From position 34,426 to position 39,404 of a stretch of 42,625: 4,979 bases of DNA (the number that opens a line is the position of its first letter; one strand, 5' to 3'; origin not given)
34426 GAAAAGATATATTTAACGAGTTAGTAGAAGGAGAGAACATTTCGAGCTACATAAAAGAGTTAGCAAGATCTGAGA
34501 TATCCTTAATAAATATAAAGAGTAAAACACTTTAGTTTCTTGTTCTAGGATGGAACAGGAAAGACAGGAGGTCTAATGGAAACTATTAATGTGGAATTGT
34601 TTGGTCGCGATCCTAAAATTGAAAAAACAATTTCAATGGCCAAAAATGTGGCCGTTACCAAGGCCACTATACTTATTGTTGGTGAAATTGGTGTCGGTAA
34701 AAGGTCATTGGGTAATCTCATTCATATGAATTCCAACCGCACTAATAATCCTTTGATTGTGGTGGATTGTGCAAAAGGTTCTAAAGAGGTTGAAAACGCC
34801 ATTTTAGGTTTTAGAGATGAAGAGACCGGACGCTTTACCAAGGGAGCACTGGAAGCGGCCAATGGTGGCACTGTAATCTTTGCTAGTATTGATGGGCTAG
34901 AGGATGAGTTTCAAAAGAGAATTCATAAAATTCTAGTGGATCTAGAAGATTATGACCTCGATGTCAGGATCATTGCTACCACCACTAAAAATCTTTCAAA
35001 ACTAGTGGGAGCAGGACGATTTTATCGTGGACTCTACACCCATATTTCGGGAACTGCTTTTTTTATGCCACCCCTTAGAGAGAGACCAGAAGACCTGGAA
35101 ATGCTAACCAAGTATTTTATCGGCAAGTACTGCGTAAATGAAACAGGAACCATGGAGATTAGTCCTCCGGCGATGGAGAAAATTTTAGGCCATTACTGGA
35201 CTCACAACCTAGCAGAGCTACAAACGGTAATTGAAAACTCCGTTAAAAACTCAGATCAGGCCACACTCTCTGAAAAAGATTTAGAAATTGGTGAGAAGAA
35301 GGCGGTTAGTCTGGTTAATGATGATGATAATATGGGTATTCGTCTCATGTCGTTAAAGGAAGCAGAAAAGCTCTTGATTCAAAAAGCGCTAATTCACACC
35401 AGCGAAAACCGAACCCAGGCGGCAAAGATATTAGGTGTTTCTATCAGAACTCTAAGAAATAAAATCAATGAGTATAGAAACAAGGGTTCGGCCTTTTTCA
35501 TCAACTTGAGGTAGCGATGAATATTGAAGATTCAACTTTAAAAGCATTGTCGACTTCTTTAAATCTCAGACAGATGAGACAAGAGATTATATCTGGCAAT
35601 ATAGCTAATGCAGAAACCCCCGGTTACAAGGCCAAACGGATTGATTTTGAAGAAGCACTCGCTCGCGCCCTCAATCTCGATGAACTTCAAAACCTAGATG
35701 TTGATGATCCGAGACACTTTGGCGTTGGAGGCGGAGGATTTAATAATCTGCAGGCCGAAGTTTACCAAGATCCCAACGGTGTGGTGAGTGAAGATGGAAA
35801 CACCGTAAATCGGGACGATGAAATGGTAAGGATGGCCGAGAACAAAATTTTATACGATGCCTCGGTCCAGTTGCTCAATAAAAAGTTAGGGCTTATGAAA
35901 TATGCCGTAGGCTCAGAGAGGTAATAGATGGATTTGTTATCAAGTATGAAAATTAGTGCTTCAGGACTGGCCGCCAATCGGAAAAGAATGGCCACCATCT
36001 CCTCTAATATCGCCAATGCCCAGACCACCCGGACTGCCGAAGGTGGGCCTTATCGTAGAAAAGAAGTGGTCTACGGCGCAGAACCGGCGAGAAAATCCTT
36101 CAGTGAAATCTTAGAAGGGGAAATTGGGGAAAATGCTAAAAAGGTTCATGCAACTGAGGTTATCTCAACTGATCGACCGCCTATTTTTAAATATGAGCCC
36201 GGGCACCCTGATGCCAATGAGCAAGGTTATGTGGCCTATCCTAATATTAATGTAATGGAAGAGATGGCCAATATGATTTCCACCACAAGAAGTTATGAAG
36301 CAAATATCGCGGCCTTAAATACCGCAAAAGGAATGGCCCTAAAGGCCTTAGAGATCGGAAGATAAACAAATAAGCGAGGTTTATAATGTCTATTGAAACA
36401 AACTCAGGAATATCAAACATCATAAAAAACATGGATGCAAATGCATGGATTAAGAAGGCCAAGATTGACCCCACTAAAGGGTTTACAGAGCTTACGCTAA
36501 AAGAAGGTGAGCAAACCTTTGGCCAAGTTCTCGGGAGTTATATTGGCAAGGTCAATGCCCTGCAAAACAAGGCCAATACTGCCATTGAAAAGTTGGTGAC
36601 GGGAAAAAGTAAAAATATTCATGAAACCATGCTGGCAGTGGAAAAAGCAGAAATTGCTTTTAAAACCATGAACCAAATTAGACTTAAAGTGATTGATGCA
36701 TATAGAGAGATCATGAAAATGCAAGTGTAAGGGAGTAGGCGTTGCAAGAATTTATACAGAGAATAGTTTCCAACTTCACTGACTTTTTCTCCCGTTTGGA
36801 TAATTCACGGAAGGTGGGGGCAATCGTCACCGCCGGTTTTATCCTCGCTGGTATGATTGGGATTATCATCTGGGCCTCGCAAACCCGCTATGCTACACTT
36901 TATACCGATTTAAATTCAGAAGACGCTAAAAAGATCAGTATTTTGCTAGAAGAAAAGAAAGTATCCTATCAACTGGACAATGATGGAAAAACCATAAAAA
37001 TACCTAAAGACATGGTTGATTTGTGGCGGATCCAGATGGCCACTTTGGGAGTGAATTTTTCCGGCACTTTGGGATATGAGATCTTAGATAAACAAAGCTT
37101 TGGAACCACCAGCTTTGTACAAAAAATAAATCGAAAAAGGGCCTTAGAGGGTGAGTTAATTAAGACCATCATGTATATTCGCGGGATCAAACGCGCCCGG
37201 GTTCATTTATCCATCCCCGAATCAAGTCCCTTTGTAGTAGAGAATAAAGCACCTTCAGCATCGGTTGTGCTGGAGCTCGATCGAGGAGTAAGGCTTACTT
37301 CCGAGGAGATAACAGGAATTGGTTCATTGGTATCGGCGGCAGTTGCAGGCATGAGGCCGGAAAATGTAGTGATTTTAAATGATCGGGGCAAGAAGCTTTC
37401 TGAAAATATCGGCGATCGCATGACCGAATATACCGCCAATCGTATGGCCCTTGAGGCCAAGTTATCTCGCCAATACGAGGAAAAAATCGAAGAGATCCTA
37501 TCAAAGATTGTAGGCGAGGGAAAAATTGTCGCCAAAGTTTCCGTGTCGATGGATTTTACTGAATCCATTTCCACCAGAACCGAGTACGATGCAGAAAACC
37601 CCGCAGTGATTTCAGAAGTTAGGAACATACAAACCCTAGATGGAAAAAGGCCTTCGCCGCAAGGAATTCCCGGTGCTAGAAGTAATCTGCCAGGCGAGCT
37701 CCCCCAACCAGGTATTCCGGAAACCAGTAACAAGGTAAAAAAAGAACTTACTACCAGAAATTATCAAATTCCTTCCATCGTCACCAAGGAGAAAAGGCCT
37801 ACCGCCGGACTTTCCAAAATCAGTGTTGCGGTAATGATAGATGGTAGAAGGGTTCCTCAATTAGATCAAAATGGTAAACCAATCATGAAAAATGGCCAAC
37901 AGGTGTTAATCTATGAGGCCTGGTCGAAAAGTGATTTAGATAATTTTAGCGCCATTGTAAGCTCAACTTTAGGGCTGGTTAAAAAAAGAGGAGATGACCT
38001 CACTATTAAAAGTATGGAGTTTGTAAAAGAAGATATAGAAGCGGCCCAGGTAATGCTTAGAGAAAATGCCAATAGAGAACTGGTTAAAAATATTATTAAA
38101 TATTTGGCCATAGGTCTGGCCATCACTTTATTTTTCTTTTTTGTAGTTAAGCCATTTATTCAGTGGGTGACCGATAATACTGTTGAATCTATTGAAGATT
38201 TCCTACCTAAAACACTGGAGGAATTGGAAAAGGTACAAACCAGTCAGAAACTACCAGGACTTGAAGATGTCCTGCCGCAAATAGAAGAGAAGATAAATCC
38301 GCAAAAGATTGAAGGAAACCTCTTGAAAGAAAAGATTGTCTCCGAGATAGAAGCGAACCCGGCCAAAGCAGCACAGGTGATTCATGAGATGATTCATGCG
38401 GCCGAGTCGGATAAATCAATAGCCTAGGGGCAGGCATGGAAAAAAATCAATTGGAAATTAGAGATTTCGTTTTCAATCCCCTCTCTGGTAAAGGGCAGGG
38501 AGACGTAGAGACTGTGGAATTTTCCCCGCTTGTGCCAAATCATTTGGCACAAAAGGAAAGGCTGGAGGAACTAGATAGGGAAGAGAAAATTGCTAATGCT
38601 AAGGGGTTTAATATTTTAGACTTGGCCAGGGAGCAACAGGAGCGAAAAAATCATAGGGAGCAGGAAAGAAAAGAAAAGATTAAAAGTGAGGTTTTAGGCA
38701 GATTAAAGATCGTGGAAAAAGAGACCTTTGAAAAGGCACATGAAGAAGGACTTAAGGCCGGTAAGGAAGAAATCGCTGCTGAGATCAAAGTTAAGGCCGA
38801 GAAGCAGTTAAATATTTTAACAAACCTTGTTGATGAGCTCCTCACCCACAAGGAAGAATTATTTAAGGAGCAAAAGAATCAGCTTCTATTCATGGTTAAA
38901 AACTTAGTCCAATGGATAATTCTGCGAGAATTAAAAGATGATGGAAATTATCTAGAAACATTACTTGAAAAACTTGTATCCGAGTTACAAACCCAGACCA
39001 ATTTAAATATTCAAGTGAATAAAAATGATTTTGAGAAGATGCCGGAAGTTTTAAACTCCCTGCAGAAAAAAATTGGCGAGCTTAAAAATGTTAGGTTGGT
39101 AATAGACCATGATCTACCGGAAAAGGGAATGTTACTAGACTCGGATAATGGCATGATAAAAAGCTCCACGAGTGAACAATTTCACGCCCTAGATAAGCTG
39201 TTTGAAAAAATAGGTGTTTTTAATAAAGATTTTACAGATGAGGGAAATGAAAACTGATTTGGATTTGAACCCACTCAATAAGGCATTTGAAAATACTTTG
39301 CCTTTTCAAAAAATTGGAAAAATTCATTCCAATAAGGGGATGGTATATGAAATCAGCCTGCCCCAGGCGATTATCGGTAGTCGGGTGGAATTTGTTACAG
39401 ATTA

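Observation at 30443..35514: Two EBP-like regulators with deleted or degenerate sigma-54 contact loops and degenerate Walker B motifs bracket a TPR gene just upstream of flgB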

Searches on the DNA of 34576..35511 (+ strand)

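Call 41: build_rna_model(alignment_id=A4, structure=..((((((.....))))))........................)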
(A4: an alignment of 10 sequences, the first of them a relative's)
Model R1 built from alignment A4 (10 sequences, 43 columns); structure: as given.
model positions 41; base pairs 6; branch points 0; effective number of sequences 10; information 1.237 bits per position. Calibrated on 0.2 Mb of random sequence (short: E-values are rough).
structure used (alignment columns):
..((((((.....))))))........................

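Call 42: search_with_rna_model(model_id=R1, sources=[window, L001, L002, L003, L004, L005, L006, L007, L008, L009, L010, L011, L012, L013, L014, L015, L016, L017, L018, L019, L020, L021, L022, L023, L024, L025, L026, L027, L028, L029, L030, L031, L032, L033, L034, L035, L036, L037, L038, L039, L040, L041, L042, L043, L044, L045, L046, L047, L048, L049, L050, L051, L052, L053], max_evalue=1, make_alignment=true)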
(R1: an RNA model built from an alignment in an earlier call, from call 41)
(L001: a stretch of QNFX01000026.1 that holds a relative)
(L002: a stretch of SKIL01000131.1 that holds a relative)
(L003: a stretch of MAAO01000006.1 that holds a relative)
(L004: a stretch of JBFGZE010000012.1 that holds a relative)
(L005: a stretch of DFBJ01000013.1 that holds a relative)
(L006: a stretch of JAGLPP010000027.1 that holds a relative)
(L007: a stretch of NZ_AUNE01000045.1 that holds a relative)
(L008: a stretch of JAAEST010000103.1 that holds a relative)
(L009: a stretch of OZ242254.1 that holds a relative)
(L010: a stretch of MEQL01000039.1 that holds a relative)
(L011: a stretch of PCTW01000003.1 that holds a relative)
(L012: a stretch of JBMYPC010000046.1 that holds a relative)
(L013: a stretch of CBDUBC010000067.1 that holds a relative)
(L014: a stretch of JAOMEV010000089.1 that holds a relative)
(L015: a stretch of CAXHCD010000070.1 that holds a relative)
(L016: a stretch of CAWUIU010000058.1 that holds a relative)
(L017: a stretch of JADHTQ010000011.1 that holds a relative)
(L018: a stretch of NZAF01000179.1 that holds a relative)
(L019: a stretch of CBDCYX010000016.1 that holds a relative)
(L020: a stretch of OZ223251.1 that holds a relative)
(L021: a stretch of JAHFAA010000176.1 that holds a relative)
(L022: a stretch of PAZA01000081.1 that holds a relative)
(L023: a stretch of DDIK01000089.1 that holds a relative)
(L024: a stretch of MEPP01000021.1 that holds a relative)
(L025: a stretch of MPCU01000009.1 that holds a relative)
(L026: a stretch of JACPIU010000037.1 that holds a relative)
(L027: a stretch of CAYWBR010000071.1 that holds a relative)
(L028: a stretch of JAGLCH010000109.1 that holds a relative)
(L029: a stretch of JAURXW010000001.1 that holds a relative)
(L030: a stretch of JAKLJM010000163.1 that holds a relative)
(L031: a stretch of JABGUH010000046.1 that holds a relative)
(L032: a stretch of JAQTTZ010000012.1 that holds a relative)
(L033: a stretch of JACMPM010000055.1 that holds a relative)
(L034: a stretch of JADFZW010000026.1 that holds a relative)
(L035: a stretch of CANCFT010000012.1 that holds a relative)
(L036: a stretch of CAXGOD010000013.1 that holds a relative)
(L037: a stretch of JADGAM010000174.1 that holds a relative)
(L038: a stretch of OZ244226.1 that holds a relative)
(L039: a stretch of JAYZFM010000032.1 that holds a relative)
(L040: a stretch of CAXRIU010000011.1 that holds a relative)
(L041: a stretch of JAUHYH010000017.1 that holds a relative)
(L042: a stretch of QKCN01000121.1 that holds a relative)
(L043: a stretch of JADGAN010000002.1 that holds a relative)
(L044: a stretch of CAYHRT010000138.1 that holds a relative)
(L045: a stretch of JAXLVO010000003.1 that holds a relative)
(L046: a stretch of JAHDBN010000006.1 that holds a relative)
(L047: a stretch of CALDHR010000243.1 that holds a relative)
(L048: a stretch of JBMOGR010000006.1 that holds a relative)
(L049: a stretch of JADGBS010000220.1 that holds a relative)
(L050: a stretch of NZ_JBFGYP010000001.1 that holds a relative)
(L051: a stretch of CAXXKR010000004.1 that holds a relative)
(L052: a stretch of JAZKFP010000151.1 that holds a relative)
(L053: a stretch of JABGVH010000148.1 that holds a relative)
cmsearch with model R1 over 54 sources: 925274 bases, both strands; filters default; matches with E-value up to 1: 65.
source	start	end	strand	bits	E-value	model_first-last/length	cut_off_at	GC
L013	9939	9979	+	58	1e-17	1-41/41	no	0.51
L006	9963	10003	+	57.4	1.7e-17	1-41/41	no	0.46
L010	9964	10003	+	56.1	5.1e-17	1-41/41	no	0.43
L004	9963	10003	+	56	5.5e-17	1-41/41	no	0.49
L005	9963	10003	+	55.7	7e-17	1-41/41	no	0.44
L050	9963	10003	+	55.7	7e-17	1-41/41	no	0.44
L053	9963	10003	+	55.1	1.1e-16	1-41/41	no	0.59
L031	9964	10003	+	53.9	3e-16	1-41/41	no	0.52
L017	9966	10003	+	53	6.5e-16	1-41/41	no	0.42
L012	9961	10003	+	52.6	9.1e-16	1-41/41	no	0.44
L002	6301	6337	+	51.6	2.1e-15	1-41/41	no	0.54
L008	9960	10003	+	43.3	2e-12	1-41/41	no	0.43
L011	2281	2322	+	42.7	3.5e-12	1-41/41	no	0.43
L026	9961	10003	+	42.2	5.2e-12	1-41/41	no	0.47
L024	9961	10003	+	40.3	2.5e-11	1-41/41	no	0.47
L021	5352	5394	+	39.8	3.8e-11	1-41/41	no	0.47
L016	7398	7439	+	39.7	4.2e-11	1-41/41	no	0.36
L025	9962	10003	+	39.3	5.7e-11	1-41/41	no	0.4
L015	6839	6883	+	39.2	6.3e-11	1-41/41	no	0.38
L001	9964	10003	+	37.2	3.5e-10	1-41/41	no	0.47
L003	9962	10003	+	36.2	7.8e-10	1-41/41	no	0.45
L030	143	184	+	35.7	1.2e-09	1-41/41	no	0.43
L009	9962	10003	+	34.1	4.7e-09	1-41/41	no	0.43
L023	9946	9988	+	33.2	9.8e-09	1-41/41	no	0.4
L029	71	114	+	31.9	2.8e-08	1-41/41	no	0.48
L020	9960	10003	+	31.3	4.6e-08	1-41/41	no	0.41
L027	362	403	+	30.9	6.3e-08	1-41/41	no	0.45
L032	9960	10003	+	29.9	1.5e-07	1-41/41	no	0.5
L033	9948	9991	+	29.9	1.5e-07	1-41/41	no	0.5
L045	9962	10003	+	28.5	4.7e-07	1-41/41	no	0.38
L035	9960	10003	+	27.6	1e-06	1-41/41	no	0.55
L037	1767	1809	+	27.2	1.4e-06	1-41/41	no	0.35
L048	9981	10003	+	27.1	1.5e-06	1-41/41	no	0.35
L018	9941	9988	+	26.7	2.2e-06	1-41/41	no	0.38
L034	9962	10003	+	26.6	2.4e-06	1-41/41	no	0.36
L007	9972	10003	+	26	3.8e-06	1-41/41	no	0.34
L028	217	259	+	22.6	6.3e-05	1-41/41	no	0.42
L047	197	224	+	22.5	7.2e-05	1-41/41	no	0.32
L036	9352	9379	+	20.3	0.00043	1-41/41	no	0.36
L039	9952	9988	+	20.3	0.00046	1-41/41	no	0.27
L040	9952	9988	+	20.3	0.00046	1-41/41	no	0.27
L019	9962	9995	+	19.4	0.00095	3-36/41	no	0.44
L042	9975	10003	+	19.4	0.00096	1-41/41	no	0.45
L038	9965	9991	+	18.8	0.0015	1-41/41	no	0.44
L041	6297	6323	+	17.6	0.0043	1-41/41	no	0.48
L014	73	109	+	17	0.0069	1-41/41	no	0.35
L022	1048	1080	+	15.5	0.025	1-41/41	no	0.33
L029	2358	2395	+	15.2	0.031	1-41/41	no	0.34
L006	7190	7206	+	15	0.036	3-19/41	no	0.65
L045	7212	7255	-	14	0.086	1-41/41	no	0.32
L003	9874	9895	+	13.6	0.12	3-27/41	no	0.45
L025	20056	20079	+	13.5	0.13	3-28/41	no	0.25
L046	9958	9991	+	12.8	0.23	1-41/41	no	0.35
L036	9215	9227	+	12.7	0.24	5-17/41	no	0.62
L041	8141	8154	+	12.1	0.4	1-41/41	no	0.36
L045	11835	11848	+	12.1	0.4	1-41/41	no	0.36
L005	895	907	-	12.1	0.41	1-41/41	no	0.31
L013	7202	7232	+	12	0.45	1-41/41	no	0.29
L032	12302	12339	+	11.8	0.52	1-41/41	no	0.37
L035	17463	17478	+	11.8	0.52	1-41/41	no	0.38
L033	12378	12415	+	11.7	0.59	1-41/41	no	0.39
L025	17373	17385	+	11.6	0.6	1-41/41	no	0.38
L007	130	143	+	11.6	0.62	1-41/41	no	0.29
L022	10311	10335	+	11.5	0.67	3-29/41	no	0.28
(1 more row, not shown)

Alignment A5: 65 matches aligned to the model, 59 columns, each read 5' to 3' on its own strand. Consensus structure (alignment columns), stored with it:
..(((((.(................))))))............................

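Call 43: search_with_rna_model(model_id=R1, sources=[window, L001, L002, L003, L004, L005, L006, L007, L008, L009, L010, L011, L012, L013, L015, L016, L017, L018, L020, L021, L023, L024, L025, L026, L027, L029, L030, L031, L032, L033, L034, L035, L037, L045, L048, L050, L053], max_evalue=0.00001, make_alignment=true, show_alignments=0)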
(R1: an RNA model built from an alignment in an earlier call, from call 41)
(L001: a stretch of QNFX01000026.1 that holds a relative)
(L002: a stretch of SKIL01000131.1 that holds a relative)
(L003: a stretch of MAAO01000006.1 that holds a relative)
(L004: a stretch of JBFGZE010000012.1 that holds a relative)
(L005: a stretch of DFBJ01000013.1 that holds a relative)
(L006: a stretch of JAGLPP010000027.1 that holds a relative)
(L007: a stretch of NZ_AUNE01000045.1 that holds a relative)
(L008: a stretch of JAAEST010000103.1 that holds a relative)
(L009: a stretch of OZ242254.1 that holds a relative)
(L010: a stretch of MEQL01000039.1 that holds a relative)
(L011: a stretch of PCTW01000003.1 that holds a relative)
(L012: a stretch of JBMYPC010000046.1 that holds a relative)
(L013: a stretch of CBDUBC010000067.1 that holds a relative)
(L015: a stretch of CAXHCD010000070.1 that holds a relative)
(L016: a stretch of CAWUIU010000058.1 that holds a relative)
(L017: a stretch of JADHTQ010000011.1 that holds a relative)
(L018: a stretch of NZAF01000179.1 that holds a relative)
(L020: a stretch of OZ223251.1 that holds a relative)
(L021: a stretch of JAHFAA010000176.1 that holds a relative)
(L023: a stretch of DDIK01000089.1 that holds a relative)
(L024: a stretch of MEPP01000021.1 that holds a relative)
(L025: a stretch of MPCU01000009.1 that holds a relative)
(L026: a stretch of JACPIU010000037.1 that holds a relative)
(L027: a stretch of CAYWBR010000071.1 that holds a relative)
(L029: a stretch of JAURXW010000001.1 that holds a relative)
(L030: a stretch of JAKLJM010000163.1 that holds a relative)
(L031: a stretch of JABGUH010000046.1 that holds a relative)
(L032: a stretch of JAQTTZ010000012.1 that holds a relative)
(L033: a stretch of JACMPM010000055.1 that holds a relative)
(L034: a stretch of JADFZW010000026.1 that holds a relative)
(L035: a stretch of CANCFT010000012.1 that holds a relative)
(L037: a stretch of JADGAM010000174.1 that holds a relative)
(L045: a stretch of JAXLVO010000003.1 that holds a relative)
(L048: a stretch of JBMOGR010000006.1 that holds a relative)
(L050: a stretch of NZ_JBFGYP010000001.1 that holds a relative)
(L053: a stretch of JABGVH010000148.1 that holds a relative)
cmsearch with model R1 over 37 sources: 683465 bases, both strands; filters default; matches with E-value up to 0.00001: 37.
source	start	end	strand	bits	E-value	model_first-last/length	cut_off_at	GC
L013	9939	9979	+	58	7.4e-18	1-41/41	no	0.51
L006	9963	10003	+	57.4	1.2e-17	1-41/41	no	0.46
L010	9964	10003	+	56.1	3.8e-17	1-41/41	no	0.43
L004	9963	10003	+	56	4e-17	1-41/41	no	0.49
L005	9963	10003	+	55.7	5.2e-17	1-41/41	no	0.44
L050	9963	10003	+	55.7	5.2e-17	1-41/41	no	0.44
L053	9963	10003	+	55.1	8.4e-17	1-41/41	no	0.59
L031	9964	10003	+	53.9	2.2e-16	1-41/41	no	0.52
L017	9966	10003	+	53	4.8e-16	1-41/41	no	0.42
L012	9961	10003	+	52.6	6.8e-16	1-41/41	no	0.44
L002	6301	6337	+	51.6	1.5e-15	1-41/41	no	0.54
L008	9960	10003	+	43.3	1.5e-12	1-41/41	no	0.43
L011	2281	2322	+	42.7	2.6e-12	1-41/41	no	0.43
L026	9961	10003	+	42.2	3.8e-12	1-41/41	no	0.47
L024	9961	10003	+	40.3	1.8e-11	1-41/41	no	0.47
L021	5352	5394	+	39.8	2.8e-11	1-41/41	no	0.47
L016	7398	7439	+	39.7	3.1e-11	1-41/41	no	0.36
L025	9962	10003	+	39.3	4.2e-11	1-41/41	no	0.4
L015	6839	6883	+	39.2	4.6e-11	1-41/41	no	0.38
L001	9964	10003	+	37.2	2.6e-10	1-41/41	no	0.47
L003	9962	10003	+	36.2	5.7e-10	1-41/41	no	0.45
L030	143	184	+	35.7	8.9e-10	1-41/41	no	0.43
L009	9962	10003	+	34.1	3.4e-09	1-41/41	no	0.43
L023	9946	9988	+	33.2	7.2e-09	1-41/41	no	0.4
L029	71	114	+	31.9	2e-08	1-41/41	no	0.48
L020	9960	10003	+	31.3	3.4e-08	1-41/41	no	0.41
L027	362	403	+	30.9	4.7e-08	1-41/41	no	0.45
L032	9960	10003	+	29.9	1.1e-07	1-41/41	no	0.5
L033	9948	9991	+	29.9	1.1e-07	1-41/41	no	0.5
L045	9962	10003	+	28.5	3.5e-07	1-41/41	no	0.38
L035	9960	10003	+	27.6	7.6e-07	1-41/41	no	0.55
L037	1767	1809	+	27.2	1e-06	1-41/41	no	0.35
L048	9981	10003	+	27.1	1.1e-06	1-41/41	no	0.35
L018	9941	9988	+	26.7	1.6e-06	1-41/41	no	0.38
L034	9962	10003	+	26.6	1.8e-06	1-41/41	no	0.36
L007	9972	10003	+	26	2.8e-06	1-41/41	no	0.34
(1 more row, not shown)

Alignment A6: 37 matches aligned to the model, 57 columns, each read 5' to 3' on its own strand. Consensus structure (alignment columns), stored with it:
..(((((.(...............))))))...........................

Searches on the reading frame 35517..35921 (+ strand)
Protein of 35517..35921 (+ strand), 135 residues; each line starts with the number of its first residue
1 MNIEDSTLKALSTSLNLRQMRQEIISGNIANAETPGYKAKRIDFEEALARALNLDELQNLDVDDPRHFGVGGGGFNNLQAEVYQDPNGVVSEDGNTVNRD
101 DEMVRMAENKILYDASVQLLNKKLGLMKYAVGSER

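Call 3: search_protein_families(library=pfam, proteins=[window:35517-35921:+], max_evalue=0.01)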
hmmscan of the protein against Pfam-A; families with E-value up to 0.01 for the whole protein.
window:35517-35921:+ (135 aa): 1 family
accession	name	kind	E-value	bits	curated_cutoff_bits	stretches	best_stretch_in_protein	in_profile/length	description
PF00460.25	Flg_bb_rod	-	3.7e-08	33.6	20.7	1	12-38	5-31/31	Flagella basal body rod protein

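Call 4: search_protein_families(library=ncbifam, proteins=[window:35517-35921:+], max_evalue=0.01)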
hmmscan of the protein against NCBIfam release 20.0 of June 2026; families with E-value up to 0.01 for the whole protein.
window:35517-35921:+ (135 aa): 31 families (the best 25 are shown)
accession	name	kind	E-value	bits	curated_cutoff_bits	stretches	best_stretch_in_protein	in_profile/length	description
TIGR01396.1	FlgB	equivalog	2.1e-30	105.6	59.05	1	6-131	3-130/131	flagellar basal body rod protein FlgB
NF009266.0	PRK12623.1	equivalog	3.7e-21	75.5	144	1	2-131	7-130/133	flagellar basal body rod protein FlgB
NF009264.0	PRK12621.1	equivalog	1.1e-20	74.4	163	1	6-128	7-128/136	flagellar basal body rod protein FlgB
NF009263.0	PRK12620.1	equivalog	1.7e-18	66.9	158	1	11-131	12-130/133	flagellar basal body rod protein FlgB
NF004654.1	PRK06004.1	equivalog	2.1e-17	64.2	142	1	10-132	1-125/126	flagellar basal body rod protein FlgB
NF009328.0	PRK12685.1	equivalog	1.1e-15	58.1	169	1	8-131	9-113/116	flagellar basal body rod protein FlgB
NF005280.0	PRK06797.1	equivalog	2.8e-14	53.8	106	1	11-130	8-132/135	flagellar basal body rod protein FlgB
NF009262.0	PRK12619.1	equivalog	7.7e-14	52.2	183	1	6-131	7-127/130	flagellar basal body rod protein FlgB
NF009270.0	PRK12627.1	equivalog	1.2e-12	48.3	128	1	20-132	20-126/128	FlgB family protein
NF004653.1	PRK06003.1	equivalog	7.2e-12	45.8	153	1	17-110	16-103/126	flagellar basal body rod protein FlgB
NF009265.0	PRK12622.1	equivalog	2.1e-11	44.1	145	1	12-115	12-118/135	flagellar basal body rod protein FlgB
NF005527.0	PRK07182.1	equivalog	8.8e-11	42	211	1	12-51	13-52/148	flagellar basal body rod protein FlgB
TIGR03506.1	FlgEFG_subfam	subfamily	1.4e-08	34.8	70.25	1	12-54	7-49/351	flagellar hook-basal body complex protein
NF009267.0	PRK12624.1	equivalog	1.4e-07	32.1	241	1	11-127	14-136/143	flagellar basal body rod protein FlgB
NF009275.1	PRK12632.1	equivalog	2.8e-07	31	170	1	8-56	8-56/130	flagellar basal body rod protein FlgC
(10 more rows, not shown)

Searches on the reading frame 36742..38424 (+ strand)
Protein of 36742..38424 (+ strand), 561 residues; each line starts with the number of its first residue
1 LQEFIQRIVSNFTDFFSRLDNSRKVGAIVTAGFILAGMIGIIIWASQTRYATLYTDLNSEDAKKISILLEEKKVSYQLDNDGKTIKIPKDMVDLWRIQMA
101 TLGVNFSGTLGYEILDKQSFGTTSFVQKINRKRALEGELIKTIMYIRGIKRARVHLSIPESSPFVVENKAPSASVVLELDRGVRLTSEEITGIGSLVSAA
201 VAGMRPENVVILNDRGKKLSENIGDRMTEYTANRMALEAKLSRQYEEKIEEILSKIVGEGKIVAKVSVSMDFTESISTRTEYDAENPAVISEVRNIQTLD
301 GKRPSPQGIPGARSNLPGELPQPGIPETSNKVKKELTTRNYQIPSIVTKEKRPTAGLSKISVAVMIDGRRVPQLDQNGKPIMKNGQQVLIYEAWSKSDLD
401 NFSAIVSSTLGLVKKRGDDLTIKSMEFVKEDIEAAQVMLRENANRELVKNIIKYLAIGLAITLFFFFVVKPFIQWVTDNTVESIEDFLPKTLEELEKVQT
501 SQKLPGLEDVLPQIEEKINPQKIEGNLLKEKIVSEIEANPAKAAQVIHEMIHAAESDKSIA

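Call 53: search_protein_families(library=ncbifam, proteins=[window:36742-38424:+], max_evalue=0.00001)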
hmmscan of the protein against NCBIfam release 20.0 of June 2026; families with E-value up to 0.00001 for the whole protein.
window:36742-38424:+ (561 aa): 2 families
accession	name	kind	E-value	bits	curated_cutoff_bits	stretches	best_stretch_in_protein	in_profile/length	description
TIGR00206.1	fliF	equivalog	8e-87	292.4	129.75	1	4-552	4-552/555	flagellar basal-body MS-ring/collar protein FliF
TIGR02544.1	III_secr_YscJ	equivalog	3.6e-14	52.9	161.95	1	52-213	21-185/193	type III secretion system inner membrane ring lipoprotein SctJ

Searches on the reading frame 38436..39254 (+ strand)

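Call 53: search_protein_families(library=ncbifam, proteins=[window:38436-39254:+], max_evalue=0.00001)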
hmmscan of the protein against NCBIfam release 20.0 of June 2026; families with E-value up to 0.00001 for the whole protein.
window:38436-39254:+ (273 aa): 7 families
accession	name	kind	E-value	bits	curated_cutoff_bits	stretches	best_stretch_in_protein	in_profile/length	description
TIGR03825.1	FliH_bacil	equivalog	1.5e-10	41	148.9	1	40-259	25-248/255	flagellar assembly protein FliH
NF005196.1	PRK06669.1-1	equivalog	1.3e-09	37.9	200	1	80-255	103-271/274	flagellar assembly protein FliH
NF005392.0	PRK06937.1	equivalog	3.1e-08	33.2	159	1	92-257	48-200/209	HrpE/YscL family type III secretion apparatus protein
NF005198.1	PRK06669.1-3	equivalog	1.6e-07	30.8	200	1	53-257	94-294/299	flagellar assembly protein FliH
NF004267.1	PRK05687.1-3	equivalog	1.9e-06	27.2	293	1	95-242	97-242/266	flagellar assembly protein FliH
NF004270.2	PRK05687.2-1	equivalog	5.4e-06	26.2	180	1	68-207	36-177/223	flagellar assembly protein FliH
NF004269.1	PRK05687.1-5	equivalog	8.2e-06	25.6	279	0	68-258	42-232/249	flagellar assembly protein FliH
